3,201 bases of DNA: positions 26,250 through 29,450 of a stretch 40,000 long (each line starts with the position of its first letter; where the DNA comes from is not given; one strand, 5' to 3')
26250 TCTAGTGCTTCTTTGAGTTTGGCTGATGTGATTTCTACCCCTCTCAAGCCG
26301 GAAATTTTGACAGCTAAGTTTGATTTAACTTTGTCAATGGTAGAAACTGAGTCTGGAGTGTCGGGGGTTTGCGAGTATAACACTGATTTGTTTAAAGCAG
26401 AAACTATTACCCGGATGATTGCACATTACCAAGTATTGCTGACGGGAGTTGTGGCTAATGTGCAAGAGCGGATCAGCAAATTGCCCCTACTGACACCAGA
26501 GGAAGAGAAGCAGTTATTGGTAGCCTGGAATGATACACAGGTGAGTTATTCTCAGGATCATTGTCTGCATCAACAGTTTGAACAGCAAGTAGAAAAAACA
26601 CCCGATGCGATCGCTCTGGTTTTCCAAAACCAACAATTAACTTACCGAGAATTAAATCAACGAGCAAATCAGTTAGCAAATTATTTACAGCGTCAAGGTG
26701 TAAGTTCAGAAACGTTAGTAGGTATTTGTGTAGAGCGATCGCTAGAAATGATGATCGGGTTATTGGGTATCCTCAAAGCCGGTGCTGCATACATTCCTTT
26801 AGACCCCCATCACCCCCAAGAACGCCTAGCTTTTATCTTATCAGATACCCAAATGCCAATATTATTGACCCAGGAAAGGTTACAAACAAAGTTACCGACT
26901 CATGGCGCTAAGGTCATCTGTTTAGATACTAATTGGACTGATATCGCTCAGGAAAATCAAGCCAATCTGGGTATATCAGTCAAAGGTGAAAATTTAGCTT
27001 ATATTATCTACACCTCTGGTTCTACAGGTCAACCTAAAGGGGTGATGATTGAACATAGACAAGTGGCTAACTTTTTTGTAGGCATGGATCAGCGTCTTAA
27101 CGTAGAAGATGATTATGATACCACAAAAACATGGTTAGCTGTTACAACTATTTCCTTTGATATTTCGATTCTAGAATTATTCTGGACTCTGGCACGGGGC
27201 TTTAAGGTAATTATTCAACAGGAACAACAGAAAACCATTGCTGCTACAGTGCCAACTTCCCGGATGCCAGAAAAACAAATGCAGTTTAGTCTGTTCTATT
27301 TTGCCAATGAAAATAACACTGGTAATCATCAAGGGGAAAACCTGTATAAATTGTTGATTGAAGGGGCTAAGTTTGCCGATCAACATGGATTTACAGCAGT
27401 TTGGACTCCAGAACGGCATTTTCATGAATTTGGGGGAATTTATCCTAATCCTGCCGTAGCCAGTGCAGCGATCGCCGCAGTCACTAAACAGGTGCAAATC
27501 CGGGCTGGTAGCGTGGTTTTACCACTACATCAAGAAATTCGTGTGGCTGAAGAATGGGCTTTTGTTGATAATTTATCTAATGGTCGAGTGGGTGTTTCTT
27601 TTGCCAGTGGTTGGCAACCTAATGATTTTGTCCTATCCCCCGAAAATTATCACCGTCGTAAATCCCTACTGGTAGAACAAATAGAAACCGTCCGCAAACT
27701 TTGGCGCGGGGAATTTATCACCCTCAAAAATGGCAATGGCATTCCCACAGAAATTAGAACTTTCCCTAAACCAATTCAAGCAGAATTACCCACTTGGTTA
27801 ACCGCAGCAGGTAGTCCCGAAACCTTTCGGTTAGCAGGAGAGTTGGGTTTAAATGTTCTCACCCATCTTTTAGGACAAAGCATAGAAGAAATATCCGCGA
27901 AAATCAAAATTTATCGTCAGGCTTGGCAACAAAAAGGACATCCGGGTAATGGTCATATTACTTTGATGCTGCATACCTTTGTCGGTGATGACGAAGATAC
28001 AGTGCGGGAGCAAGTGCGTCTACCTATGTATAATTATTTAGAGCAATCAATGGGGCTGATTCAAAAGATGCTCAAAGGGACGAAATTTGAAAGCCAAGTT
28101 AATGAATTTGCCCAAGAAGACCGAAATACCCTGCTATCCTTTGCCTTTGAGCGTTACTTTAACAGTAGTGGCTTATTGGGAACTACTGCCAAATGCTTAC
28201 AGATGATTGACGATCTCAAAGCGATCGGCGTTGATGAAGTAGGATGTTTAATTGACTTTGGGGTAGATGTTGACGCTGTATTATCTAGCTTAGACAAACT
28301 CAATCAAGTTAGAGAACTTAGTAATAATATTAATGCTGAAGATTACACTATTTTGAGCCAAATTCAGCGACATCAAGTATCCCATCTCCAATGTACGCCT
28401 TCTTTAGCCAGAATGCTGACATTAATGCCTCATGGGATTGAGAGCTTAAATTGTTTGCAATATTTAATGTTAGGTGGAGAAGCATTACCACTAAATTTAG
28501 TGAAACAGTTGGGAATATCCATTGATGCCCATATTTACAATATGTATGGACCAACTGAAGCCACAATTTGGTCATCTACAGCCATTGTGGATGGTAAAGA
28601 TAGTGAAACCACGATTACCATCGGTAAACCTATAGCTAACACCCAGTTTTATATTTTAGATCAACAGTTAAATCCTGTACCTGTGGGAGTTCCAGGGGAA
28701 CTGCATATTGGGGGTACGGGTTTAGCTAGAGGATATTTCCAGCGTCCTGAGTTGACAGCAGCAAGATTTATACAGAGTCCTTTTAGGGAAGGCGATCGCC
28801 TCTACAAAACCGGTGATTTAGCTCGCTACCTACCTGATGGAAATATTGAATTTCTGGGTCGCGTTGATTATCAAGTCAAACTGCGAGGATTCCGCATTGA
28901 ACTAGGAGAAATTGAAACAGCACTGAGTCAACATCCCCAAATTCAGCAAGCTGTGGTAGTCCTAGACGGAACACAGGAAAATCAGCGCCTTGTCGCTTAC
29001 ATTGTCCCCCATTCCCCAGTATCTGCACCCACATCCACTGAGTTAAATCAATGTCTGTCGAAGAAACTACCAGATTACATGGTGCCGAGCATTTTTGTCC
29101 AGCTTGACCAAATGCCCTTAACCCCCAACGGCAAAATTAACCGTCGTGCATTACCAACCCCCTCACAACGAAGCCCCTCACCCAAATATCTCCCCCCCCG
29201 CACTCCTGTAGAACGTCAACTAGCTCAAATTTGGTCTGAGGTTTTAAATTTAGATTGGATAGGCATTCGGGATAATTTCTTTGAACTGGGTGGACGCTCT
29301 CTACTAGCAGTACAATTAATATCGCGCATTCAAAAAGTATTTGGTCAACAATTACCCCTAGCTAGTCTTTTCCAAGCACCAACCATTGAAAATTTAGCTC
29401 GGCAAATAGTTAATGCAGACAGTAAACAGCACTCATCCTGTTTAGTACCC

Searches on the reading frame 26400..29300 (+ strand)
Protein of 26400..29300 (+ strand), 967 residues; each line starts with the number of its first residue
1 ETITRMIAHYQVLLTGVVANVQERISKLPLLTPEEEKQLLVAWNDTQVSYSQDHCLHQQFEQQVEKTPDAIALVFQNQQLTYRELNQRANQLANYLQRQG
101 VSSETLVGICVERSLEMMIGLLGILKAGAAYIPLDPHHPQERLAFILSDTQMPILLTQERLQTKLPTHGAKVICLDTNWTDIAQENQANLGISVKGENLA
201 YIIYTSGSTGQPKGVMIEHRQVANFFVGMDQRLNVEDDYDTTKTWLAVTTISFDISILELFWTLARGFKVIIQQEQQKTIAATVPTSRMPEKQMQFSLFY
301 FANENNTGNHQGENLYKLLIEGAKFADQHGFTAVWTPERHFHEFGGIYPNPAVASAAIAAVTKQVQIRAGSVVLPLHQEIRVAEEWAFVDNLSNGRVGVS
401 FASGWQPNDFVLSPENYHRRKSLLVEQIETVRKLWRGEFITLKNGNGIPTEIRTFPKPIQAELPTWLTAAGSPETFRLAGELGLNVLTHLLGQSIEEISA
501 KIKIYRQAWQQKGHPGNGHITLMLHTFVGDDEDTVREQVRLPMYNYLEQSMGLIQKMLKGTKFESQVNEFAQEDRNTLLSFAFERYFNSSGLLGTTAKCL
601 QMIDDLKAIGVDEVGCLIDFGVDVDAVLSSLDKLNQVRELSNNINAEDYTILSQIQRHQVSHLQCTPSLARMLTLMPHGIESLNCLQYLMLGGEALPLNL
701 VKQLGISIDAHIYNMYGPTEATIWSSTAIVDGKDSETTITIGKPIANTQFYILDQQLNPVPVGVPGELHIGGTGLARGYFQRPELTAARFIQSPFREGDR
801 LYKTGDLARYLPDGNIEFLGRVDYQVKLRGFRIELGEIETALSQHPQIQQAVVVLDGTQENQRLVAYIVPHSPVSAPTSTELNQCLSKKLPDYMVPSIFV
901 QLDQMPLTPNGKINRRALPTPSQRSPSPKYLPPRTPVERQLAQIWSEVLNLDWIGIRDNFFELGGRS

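Call 49: search_protein_families(library=pfam, proteins=[window:26400-29300:+], max_evalue=0.01)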
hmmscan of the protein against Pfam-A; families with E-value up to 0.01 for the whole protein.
window:26400-29300:+ (967 aa): 3 families
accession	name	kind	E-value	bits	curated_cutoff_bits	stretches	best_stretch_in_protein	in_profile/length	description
PF00501.34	AMP-binding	-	2e-88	297.2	29.9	2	60-278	1-242/384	AMP-binding enzyme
PF00296.26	Bac_luciferase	-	4.2e-45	154.9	27.9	1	294-612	1-313/314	Luciferase-like monooxygenase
PF13193.12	AMP-binding_C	-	2.2e-14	54.6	24.5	1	837-912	1-76/76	AMP-binding enzyme C-terminal domain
